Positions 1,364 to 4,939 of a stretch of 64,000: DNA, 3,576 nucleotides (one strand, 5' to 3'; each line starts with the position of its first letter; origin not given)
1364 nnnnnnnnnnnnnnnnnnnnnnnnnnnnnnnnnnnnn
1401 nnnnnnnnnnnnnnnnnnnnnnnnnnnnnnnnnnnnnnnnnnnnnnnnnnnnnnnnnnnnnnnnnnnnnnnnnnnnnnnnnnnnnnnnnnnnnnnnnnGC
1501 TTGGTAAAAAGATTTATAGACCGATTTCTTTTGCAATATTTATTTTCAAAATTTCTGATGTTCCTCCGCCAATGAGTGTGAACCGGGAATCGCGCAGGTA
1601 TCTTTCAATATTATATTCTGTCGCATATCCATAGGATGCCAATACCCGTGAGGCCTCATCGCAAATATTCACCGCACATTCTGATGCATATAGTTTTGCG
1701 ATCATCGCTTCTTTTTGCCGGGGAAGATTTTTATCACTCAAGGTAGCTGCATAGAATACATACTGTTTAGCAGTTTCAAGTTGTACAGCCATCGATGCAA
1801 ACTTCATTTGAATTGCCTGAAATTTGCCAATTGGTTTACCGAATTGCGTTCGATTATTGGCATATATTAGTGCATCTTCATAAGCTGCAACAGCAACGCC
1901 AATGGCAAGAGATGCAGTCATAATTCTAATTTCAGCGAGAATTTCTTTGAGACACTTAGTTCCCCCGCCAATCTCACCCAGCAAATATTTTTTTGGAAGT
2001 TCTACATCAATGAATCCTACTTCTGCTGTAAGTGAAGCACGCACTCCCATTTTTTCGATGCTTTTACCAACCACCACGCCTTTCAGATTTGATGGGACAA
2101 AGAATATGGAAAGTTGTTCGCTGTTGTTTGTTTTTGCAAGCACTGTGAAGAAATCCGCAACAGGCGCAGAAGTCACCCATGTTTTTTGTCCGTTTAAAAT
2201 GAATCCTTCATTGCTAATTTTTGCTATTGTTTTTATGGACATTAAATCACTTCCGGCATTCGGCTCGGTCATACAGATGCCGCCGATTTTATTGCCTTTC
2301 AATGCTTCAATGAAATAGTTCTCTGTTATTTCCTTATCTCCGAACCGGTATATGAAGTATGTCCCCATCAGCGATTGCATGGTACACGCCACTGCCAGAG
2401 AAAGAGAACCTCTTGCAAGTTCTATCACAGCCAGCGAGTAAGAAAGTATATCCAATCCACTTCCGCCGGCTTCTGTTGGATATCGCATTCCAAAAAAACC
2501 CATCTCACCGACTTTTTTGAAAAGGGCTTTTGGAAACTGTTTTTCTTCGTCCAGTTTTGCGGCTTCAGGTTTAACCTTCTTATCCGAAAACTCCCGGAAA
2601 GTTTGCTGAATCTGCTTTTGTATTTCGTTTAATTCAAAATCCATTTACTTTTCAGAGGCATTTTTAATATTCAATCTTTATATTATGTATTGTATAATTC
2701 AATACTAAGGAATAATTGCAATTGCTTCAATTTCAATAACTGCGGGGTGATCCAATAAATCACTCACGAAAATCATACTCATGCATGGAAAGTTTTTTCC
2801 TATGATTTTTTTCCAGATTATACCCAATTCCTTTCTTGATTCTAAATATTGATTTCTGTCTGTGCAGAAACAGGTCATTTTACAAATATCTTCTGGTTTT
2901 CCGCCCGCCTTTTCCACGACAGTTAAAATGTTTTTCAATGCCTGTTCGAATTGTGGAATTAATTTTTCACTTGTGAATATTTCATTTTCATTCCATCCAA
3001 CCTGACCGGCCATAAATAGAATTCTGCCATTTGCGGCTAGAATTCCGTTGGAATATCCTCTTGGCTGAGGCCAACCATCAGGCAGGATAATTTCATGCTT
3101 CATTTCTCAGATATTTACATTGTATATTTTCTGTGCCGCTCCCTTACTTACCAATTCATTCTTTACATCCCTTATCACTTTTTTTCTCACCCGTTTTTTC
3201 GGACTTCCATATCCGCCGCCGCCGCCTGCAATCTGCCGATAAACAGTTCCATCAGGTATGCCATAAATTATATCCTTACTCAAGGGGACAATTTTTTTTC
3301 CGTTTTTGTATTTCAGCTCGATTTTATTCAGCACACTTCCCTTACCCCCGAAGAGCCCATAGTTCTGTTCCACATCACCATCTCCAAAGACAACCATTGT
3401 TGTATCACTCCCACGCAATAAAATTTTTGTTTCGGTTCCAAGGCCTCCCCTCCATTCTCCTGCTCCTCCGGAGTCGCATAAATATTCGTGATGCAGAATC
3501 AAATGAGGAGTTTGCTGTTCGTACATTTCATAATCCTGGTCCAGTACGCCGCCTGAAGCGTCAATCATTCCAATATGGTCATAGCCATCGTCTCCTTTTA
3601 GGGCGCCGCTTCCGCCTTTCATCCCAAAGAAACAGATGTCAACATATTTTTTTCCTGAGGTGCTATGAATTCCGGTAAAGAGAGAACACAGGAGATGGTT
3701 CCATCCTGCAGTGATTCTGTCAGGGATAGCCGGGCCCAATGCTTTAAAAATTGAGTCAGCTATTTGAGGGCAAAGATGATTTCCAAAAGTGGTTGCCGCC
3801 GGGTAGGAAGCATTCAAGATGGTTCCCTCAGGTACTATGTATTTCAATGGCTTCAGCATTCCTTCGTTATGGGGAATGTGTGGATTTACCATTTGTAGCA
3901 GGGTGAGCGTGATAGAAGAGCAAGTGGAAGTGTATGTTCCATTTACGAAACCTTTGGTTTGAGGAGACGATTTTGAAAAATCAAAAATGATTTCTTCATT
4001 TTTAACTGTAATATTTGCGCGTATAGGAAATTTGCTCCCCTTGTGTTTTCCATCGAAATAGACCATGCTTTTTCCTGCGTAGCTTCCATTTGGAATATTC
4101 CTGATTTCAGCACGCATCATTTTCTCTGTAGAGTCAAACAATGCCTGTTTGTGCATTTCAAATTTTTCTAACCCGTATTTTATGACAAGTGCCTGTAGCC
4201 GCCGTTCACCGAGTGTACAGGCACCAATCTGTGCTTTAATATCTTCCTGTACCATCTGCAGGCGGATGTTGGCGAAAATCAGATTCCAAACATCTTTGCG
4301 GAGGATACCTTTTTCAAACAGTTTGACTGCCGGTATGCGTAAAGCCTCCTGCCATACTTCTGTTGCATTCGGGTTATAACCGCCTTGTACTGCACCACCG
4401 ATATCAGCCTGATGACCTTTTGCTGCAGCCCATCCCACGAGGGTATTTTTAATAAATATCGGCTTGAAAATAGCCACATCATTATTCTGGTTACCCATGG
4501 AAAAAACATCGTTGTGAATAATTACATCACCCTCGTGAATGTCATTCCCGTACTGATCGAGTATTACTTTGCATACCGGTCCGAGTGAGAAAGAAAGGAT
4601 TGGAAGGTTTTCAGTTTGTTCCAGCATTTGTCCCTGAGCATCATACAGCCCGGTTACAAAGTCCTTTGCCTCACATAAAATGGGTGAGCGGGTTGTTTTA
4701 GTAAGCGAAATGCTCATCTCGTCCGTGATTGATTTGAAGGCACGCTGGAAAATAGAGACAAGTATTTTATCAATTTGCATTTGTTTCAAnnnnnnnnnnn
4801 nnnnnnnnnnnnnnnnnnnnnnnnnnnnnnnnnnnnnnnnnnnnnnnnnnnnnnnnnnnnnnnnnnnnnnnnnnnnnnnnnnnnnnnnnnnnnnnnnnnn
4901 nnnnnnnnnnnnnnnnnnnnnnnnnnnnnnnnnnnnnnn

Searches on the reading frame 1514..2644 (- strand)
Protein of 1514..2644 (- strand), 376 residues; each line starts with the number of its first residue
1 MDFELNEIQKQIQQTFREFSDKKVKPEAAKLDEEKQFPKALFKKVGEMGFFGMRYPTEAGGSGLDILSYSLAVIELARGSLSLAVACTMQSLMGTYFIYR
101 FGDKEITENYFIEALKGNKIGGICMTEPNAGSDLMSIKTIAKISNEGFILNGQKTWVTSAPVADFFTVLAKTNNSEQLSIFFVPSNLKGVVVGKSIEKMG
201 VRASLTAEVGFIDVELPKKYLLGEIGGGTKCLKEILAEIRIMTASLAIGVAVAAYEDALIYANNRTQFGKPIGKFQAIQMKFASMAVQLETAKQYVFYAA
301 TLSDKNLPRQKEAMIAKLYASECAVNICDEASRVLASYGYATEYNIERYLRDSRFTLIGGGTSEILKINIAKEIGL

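Call 7: search_protein_families(library=ncbifam, proteins=[window:1514-2644:-], max_evalue=1e-20)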
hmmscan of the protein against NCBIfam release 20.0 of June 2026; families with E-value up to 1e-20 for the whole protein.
window:1514-2644:- (376 aa): 18 families
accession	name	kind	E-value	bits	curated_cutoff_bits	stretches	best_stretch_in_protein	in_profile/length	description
NF042972.1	AcrlCoAredClosAcrC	equivalog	4.3e-91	305.4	640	1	1-374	1-376/378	acryloyl-CoA reductase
NF045552.1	GlutCoADH_Des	equivalog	5.6e-81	272.7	470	1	1-372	1-377/387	glutaryl-CoA dehydrogenase Acd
NF058590.1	AcCoDHFadEBacil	equivalog_domain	2.1e-72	244.5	600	1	4-370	20-406/586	acyl-CoA dehydrogenase FadE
NF042439.1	SulpropCoADesulf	equivalog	6.8e-72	242.3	600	1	14-374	2-370/379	3-sulfinopropanoyl-CoA desulfinase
NF008997.0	PRK12341.1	equivalog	8.8e-68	229.1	537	1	1-370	1-371/382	acyl-CoA dehydrogenase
NF053553.1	prodigi_MBC_PigA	equivalog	1e-67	228.9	500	1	1-376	1-381/381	prodigiosin MBC biosynthesis dehydrogenase PigA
NF043006.1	CyhCrbnylCoADH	equivalog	2.2e-66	224.4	650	1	6-374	5-375/380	cyclohexane-1-carbonyl-CoA dehydrogenase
NF002885.1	PRK03354.1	equivalog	1.7e-60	205.1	540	1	1-373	1-372/378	crotonobetainyl-CoA dehydrogenase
NF045652.1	ProlPCPDhRedW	equivalog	2e-56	191.4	650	1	10-376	5-375/376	L-prolyl-[peptidyl-carrier protein] dehydrogenase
TIGR03207.1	cyc_hxne_CoA_dh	equivalog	7.6e-49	166.4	575.35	1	5-373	1-370/372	cyclohexanecarboxyl-CoA dehydrogenase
NF052270.1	Staph_DH_FadE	equivalog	1.1e-39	136.3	600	1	5-373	21-392/400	acyl-CoA dehydrogenase FadE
NF049984.1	Rv1679_FadE16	equivalog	5.8e-32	111.3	600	1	26-366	14-357/371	Rv1679 family acyl-CoA dehydrogenase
TIGR03203.1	pimD_small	equivalog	6.9e-26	91.2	652.7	1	2-358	1-358/378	pimeloyl-CoA dehydrogenase small subunit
NF037942.1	ac_ACP_DH_MbtN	equivalog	1.2e-25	90.1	700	1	15-368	8-359/376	mycobactin biosynthesis acyl-ACP dehydrogenase MbtN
NF007000.1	PRK09463.1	subfamily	2.8e-24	85.5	600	1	33-336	70-394/726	acyl-CoA dehydrogenase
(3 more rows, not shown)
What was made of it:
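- On Glutaryl-CoA dehydrogenase (for the ACAD at 1514-2644): The Desulfococcus-type GDH model scores 272.7, below 470 (call 7).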

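Call 32: search_solved_structures(query=window:1514-2644:-, max_evalue=1e-60)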
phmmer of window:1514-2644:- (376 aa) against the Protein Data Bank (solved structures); distinct sequences matched with E-value up to 1e-60: 21.
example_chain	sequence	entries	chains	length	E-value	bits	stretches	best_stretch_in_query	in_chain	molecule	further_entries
1jqi_A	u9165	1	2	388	6.8e-79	268.9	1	3-371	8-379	short chain acyl-CoA dehydrogenase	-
2vig_A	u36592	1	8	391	2.5e-77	263.7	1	3-371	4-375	SHORT-CHAIN SPECIFIC ACYL-COA DEHYDROGENASE,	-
7y0a_A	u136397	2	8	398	4.2e-77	263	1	3-371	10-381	Short-chain specific acyl-CoA dehydrogenase, mitochondrial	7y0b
8sgs_A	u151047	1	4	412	4.7e-77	262.8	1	3-371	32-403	Short-chain specific acyl-CoA dehydrogenase, mitochondrial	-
4n5f_A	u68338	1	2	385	7.5e-75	255.6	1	5-373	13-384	Putative acyl-CoA dehydrogenase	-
4l1f_A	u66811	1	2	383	1.8e-72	247.7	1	1-370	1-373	Acyl-CoA dehydrogenase domain protein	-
2dvl_A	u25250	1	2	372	7.8e-72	245.7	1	7-374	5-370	Acyl-CoA dehydrogenase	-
5ol2_C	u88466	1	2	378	3.2e-71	243.6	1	10-371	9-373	Acyl-CoA dehydrogenase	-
4m9a_A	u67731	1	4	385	1.2e-70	241.8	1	5-373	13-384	Acyl-CoA dehydrogenase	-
5lnx_A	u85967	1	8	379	2.8e-70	240.5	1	9-372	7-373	Acyl-CoA dehydrogenase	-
4u83_A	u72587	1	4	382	1.2e-69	238.5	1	5-372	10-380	Acyl-CoA dehydrogenase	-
1ws9_A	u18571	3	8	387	7.6e-67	229.2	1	3-373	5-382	acyl-CoA dehydrogenase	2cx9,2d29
4o5m_A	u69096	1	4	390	7.7e-67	229.2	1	1-374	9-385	Isovaleryl-CoA dehydrogenase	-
1buc_A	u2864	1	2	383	8.7e-67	229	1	1-365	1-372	BUTYRYL-COA DEHYDROGENASE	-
7szv_A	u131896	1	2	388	8.9e-66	225.7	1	10-376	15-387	Acyl-CoA dehydrogenase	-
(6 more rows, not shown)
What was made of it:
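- On Glutaryl-CoA dehydrogenase (for the ACAD at 1514-2644): The best PDB hit is short-chain ACAD at 269 bits; 3MPI scores 222 (call 32).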

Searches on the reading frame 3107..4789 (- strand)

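Call 18: search_protein_families(library=pfam, proteins=[window:3107-4789:-], max_evalue=0.00001)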
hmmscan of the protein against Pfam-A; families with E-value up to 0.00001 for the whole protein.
window:3107-4789:- (560 aa): 1 family
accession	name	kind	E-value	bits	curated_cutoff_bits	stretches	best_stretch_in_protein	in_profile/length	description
PF02538.19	Hydantoinase_B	-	6.2e-142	474.1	26.8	1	7-530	1-519/519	Hydantoinase B/oxoprolinase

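Call 34: search_protein_families(library=ncbifam, proteins=[window:3107-4789:-], max_evalue=1e-15)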
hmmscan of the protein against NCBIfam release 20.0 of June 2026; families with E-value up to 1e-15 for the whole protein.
window:3107-4789:- (560 aa): 2 families
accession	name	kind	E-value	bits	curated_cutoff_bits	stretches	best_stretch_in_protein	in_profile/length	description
NF050157.1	CapLactmsBetCapB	equivalog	1.1e-118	397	1000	1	6-559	1-558/577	caprolactamase subunit beta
NF042976.1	AcphenoCarb_ApcD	equivalog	8.9e-30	103.6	1500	1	11-482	34-515/685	acetophenone carboxylase subunit delta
